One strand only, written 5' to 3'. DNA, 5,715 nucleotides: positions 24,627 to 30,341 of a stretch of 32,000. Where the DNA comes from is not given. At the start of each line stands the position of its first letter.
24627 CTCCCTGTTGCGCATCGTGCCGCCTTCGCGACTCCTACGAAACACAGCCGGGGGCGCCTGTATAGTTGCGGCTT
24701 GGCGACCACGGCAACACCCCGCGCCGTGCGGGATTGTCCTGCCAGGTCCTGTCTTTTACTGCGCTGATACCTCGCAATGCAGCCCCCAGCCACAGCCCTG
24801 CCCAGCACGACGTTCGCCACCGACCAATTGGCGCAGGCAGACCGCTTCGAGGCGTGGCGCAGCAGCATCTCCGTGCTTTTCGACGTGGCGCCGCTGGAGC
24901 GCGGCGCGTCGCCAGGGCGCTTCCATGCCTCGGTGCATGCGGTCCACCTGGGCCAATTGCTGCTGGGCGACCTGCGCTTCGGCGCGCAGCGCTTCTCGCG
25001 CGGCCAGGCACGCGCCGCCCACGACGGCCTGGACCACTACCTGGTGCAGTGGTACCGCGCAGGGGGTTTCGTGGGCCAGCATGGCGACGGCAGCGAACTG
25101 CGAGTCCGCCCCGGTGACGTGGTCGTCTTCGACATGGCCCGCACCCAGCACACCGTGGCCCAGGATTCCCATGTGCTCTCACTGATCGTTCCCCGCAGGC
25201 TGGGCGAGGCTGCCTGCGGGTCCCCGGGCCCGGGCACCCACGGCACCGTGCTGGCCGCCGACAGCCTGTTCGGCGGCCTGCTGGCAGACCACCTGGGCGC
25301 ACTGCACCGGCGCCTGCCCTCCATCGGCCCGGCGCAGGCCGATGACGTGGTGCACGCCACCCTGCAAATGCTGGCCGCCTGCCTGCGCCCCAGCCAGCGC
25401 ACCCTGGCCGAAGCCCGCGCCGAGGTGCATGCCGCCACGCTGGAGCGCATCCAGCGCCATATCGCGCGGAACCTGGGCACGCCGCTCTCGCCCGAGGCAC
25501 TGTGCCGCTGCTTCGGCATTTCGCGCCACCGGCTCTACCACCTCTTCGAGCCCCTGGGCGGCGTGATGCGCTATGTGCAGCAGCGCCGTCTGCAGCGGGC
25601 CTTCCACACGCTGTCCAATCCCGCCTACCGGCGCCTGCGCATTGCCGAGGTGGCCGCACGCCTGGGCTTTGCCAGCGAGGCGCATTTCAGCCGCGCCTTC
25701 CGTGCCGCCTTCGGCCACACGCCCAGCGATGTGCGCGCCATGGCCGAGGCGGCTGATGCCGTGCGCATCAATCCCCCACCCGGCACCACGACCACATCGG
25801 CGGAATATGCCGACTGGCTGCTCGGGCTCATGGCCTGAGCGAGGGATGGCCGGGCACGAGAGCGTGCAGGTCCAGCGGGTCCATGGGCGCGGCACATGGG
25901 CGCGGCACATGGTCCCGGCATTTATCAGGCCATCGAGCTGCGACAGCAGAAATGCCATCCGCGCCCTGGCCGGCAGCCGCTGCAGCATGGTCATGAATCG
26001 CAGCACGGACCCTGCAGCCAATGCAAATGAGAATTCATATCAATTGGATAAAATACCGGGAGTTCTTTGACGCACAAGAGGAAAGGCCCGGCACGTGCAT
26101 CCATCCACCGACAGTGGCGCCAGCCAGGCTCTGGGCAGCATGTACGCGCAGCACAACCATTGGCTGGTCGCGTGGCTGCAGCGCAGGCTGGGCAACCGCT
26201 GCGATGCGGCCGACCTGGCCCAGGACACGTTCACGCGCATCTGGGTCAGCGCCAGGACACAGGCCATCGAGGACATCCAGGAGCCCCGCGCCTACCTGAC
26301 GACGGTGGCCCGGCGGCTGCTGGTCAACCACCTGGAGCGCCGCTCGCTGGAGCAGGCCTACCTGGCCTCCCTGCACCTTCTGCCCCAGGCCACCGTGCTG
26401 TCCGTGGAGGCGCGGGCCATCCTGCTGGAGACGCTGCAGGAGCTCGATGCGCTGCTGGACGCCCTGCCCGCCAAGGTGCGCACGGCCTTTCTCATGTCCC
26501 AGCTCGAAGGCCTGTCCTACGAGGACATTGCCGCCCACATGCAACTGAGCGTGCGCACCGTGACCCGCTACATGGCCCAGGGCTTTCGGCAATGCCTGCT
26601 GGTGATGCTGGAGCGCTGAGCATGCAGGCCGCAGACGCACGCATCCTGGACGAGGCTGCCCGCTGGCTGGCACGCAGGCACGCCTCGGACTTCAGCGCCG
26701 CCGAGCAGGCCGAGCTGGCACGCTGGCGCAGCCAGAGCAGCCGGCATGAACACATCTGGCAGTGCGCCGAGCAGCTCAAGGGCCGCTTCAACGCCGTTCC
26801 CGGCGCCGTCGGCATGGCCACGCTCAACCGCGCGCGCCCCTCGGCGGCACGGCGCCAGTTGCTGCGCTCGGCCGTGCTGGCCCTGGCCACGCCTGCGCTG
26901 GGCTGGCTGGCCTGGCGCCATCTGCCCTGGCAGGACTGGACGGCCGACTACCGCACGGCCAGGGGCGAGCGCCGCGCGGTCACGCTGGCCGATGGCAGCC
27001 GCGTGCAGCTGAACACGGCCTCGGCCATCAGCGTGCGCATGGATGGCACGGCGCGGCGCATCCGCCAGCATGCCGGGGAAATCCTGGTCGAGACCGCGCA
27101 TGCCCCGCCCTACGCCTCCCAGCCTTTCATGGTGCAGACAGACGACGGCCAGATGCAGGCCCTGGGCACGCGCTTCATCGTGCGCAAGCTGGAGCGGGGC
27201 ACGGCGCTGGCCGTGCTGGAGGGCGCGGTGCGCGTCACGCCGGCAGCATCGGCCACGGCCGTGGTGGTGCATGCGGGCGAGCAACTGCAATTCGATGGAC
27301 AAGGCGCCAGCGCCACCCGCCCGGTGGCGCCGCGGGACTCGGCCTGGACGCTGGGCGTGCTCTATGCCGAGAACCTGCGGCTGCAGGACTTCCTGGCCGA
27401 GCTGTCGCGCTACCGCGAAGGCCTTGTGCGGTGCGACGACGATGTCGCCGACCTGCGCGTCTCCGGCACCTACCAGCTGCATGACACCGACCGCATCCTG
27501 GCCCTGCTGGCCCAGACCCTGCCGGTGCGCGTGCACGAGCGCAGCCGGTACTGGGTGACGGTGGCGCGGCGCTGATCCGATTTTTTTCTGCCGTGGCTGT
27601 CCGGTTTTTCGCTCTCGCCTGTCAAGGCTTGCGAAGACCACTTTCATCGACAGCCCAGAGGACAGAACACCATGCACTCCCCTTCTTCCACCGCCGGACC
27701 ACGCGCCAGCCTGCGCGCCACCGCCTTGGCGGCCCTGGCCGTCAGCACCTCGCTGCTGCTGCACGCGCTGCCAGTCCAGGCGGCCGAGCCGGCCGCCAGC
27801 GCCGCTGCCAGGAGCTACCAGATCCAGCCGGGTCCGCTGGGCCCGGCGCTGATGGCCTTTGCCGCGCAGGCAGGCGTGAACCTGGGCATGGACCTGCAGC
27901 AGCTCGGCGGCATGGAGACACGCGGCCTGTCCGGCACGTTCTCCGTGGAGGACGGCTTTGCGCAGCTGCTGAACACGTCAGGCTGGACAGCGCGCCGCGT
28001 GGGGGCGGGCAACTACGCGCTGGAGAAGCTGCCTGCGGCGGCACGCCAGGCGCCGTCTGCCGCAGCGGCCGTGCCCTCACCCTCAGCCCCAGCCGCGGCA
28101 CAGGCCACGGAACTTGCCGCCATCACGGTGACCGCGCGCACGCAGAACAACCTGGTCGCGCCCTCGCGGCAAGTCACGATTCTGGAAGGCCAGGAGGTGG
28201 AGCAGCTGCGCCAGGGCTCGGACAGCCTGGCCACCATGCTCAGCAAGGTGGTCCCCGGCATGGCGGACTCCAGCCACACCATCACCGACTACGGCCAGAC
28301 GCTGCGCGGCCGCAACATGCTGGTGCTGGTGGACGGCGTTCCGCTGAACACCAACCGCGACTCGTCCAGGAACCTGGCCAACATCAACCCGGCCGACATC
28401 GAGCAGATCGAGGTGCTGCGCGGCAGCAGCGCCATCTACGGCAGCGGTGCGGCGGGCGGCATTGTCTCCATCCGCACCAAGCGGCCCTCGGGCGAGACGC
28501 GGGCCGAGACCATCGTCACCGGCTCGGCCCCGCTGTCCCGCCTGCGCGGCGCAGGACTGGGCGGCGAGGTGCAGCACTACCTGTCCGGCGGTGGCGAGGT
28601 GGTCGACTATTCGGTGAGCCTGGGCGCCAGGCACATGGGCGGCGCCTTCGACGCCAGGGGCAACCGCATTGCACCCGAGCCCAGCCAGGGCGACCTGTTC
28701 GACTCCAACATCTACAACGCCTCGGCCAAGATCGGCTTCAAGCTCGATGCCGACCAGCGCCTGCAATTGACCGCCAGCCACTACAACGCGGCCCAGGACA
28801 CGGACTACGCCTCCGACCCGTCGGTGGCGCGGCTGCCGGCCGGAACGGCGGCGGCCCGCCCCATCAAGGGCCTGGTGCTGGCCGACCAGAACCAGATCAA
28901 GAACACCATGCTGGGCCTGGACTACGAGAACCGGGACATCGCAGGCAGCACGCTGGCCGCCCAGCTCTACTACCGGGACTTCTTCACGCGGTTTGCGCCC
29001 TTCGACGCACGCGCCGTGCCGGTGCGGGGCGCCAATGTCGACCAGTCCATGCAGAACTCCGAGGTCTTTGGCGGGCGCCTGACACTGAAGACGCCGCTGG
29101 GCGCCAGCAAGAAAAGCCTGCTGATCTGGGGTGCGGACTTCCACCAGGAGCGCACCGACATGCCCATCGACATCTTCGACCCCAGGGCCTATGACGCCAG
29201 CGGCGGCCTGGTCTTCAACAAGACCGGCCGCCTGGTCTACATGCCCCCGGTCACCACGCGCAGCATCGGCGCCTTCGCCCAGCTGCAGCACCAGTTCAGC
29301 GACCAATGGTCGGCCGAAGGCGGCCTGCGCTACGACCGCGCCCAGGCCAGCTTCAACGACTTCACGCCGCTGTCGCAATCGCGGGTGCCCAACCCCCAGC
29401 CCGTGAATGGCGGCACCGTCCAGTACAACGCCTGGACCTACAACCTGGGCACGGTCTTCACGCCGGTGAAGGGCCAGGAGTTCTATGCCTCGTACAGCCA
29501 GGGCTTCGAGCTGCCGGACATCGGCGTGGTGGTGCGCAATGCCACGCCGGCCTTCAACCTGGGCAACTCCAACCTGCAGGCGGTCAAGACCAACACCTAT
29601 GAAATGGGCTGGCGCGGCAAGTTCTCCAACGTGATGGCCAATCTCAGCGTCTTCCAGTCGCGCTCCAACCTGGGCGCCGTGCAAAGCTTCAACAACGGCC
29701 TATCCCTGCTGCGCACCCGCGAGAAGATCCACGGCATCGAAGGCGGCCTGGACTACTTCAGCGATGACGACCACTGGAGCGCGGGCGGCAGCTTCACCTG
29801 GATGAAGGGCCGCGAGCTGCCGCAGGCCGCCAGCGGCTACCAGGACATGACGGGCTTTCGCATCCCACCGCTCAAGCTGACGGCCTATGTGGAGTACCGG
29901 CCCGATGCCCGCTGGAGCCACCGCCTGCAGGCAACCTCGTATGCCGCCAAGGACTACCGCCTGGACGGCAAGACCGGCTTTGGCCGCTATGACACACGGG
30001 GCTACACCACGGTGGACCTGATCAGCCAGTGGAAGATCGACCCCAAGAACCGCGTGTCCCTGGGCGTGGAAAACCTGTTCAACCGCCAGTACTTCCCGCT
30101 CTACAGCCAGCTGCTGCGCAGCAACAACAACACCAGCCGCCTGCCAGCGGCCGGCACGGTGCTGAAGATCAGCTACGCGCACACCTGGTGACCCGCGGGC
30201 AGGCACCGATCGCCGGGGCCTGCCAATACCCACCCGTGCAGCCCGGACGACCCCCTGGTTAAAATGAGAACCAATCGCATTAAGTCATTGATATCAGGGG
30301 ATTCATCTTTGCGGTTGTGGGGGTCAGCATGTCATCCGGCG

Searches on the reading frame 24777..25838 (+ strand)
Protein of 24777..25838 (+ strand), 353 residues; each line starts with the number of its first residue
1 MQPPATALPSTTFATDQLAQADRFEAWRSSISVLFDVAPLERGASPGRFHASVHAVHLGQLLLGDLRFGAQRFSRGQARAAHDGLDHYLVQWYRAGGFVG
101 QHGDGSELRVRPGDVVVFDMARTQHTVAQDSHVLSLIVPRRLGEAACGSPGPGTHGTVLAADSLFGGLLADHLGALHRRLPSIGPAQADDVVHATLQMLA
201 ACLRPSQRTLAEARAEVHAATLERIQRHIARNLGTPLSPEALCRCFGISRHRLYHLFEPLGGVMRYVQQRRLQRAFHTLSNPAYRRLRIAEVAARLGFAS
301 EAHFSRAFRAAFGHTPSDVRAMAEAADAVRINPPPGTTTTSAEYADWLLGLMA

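Call 14: search_protein_families(library=pfam, proteins=[window:24777-25838:+], max_evalue=0.001)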
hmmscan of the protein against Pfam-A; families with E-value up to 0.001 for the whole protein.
window:24777-25838:+ (353 aa): 3 families
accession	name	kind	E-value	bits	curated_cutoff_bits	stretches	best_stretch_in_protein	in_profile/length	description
PF12833.13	HTH_18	-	4.3e-16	59.4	33.6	1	242-321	1-79/80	Helix-turn-helix domain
PF14525.12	AraC_binding_2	-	1.3e-14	54.7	27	1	27-203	4-172/173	AraC-binding-like domain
PF00165.29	HTH_AraC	-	8.6e-10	39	26.6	1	286-320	8-41/42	Bacterial regulatory helix-turn-helix proteins, AraC family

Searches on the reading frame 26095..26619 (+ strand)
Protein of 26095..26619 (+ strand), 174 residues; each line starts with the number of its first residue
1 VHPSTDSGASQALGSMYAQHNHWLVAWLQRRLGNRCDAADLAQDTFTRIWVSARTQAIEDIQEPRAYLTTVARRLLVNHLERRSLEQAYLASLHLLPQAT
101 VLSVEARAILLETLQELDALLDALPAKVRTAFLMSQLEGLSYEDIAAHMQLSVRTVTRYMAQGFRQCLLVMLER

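Call 14: search_protein_families(library=pfam, proteins=[window:26095-26619:+], max_evalue=0.001)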
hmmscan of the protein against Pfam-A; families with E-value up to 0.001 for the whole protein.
window:26095-26619:+ (174 aa): 6 families
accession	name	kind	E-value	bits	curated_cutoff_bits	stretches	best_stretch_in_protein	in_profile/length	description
PF08281.18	Sigma70_r4_2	-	1.2e-16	60.5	25.7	1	115-167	2-54/54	Sigma-70, region 4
PF04542.20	Sigma70_r2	-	1.4e-13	50.8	24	1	16-84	1-69/71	Sigma-70 region 2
PF04545.22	Sigma70_r4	-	4e-06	26.7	24.1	1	120-166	1-47/50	Sigma-70, region 4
PF07638.17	Sigma70_ECF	-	1.5e-05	25.4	21.1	1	32-160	43-172/185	ECF sigma factor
PF13384.12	HTH_23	-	0.00037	20.7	24.6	0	136-159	16-37/50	Homeodomain-like domain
PF22233.2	PhyR_sigma-like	-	0.00074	19.7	27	0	121-160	1-40/50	Response regulator PhyR, sigma-like domain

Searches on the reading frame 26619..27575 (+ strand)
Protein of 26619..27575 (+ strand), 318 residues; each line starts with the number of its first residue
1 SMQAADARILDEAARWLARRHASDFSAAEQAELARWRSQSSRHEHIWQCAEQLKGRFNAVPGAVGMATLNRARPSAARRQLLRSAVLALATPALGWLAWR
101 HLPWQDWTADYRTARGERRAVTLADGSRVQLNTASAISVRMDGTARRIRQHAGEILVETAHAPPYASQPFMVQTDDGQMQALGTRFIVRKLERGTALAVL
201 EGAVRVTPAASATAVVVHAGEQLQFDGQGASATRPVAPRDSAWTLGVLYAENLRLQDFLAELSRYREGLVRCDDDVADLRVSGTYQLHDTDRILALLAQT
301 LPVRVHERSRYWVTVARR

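Call 38: search_protein_families(library=pfam, proteins=[window:26619-27575:+], max_evalue=0.001)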
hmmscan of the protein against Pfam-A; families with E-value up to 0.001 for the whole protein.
window:26619-27575:+ (318 aa): 2 families
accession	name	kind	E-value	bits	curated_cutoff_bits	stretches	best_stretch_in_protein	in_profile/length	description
PF04773.18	FecR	-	3.9e-21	75.7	24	1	110-205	2-97/97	FecR protein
PF16220.10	DUF4880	-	1.8e-09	37.7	25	1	11-53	1-43/43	Domain of unknown function (DUF4880)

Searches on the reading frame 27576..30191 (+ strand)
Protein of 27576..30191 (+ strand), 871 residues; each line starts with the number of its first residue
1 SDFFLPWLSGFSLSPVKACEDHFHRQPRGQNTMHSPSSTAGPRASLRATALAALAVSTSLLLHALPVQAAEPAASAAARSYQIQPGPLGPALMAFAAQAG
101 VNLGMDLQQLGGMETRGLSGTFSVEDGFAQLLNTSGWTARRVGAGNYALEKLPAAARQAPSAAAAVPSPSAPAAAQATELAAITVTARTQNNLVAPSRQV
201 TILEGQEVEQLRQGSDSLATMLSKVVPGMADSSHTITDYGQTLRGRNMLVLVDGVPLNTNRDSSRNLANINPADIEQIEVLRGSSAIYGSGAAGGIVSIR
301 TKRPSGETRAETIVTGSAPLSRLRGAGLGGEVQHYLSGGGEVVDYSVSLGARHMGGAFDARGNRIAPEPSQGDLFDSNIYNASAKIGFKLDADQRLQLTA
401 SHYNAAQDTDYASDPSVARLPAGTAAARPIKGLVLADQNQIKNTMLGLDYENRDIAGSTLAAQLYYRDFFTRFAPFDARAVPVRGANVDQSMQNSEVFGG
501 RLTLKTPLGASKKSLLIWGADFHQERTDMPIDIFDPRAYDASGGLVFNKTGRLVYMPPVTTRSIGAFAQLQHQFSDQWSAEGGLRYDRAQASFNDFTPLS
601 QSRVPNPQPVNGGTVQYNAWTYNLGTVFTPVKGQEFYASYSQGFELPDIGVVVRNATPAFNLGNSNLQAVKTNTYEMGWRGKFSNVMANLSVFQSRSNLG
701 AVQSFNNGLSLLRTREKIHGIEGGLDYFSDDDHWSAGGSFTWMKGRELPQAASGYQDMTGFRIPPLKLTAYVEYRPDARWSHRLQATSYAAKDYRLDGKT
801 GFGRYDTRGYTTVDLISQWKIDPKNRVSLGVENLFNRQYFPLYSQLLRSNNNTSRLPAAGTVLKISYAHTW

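Call 14: search_protein_families(library=pfam, proteins=[window:27576-30191:+], max_evalue=0.001)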
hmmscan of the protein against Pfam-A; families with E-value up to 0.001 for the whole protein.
window:27576-30191:+ (871 aa): 3 families
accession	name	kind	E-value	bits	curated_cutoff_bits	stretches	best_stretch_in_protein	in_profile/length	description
PF00593.30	TonB_dep_Rec_b-barrel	-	1.1e-45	157.7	27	1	390-834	9-436/436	TonB dependent receptor-like, beta-barrel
PF07715.20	Plug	-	3.2e-18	66.6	23.9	1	199-296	8-107/107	TonB-dependent Receptor Plug Domain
PF07660.19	STN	-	0.00034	20.8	28.4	0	106-149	6-49/52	Secretin and TonB N terminus short domain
